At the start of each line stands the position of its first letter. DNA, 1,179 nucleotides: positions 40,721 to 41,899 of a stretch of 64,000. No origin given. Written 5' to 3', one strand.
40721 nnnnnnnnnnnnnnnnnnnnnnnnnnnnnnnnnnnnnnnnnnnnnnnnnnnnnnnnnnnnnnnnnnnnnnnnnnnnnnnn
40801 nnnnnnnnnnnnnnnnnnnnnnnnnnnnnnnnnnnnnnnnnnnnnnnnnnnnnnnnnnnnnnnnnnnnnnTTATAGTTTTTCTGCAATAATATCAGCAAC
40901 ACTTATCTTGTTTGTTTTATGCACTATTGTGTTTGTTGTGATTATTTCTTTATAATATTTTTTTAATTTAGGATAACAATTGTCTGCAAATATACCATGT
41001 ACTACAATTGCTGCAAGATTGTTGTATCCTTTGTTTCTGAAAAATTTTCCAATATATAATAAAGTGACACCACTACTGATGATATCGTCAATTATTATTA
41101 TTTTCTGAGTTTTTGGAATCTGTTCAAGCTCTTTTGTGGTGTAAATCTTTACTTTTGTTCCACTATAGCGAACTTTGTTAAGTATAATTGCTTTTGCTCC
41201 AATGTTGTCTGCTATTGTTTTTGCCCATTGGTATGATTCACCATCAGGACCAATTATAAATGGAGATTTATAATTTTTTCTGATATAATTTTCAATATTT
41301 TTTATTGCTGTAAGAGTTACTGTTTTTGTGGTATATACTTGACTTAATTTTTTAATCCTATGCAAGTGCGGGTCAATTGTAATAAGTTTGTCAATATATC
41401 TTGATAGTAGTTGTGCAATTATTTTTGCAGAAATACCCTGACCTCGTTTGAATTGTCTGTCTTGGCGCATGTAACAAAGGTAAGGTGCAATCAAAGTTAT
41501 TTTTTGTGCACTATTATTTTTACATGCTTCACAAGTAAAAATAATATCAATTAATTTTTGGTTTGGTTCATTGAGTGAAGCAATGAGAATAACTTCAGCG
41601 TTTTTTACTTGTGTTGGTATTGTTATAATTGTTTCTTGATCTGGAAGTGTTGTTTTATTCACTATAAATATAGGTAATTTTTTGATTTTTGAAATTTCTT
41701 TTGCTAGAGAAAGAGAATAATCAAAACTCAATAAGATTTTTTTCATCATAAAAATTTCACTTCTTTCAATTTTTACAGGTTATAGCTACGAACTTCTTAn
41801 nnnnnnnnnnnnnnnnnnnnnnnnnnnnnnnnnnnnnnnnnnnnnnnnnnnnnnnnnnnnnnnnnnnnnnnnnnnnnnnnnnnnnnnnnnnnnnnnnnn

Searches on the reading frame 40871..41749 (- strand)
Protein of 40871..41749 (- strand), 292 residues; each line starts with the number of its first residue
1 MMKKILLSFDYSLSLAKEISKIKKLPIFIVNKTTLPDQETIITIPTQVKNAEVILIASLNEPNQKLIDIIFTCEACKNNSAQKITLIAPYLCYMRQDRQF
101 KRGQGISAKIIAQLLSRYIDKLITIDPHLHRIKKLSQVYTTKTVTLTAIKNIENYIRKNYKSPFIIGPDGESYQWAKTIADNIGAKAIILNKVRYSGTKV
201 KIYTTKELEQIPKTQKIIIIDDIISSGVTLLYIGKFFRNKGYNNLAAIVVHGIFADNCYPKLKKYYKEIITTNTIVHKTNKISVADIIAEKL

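Call 39: search_protein_families(library=pfam, proteins=[window:40871-41749:-], max_evalue=0.001)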
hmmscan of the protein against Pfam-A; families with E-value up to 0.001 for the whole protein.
window:40871-41749:- (292 aa): 3 families
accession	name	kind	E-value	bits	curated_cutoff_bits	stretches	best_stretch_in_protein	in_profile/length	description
PF13793.12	Pribosyltran_N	-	2.5e-23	82.6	25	1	6-116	3-114/117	N-terminal domain of ribose phosphate pyrophosphokinase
PF00156.33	Pribosyltran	-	1e-16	61.1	26.3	1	137-273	4-144/158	Phosphoribosyl transferase domain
PF14572.12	Pribosyl_synth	-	4.5e-06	27.2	27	1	217-286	86-156/184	Phosphoribosyl synthetase-associated domain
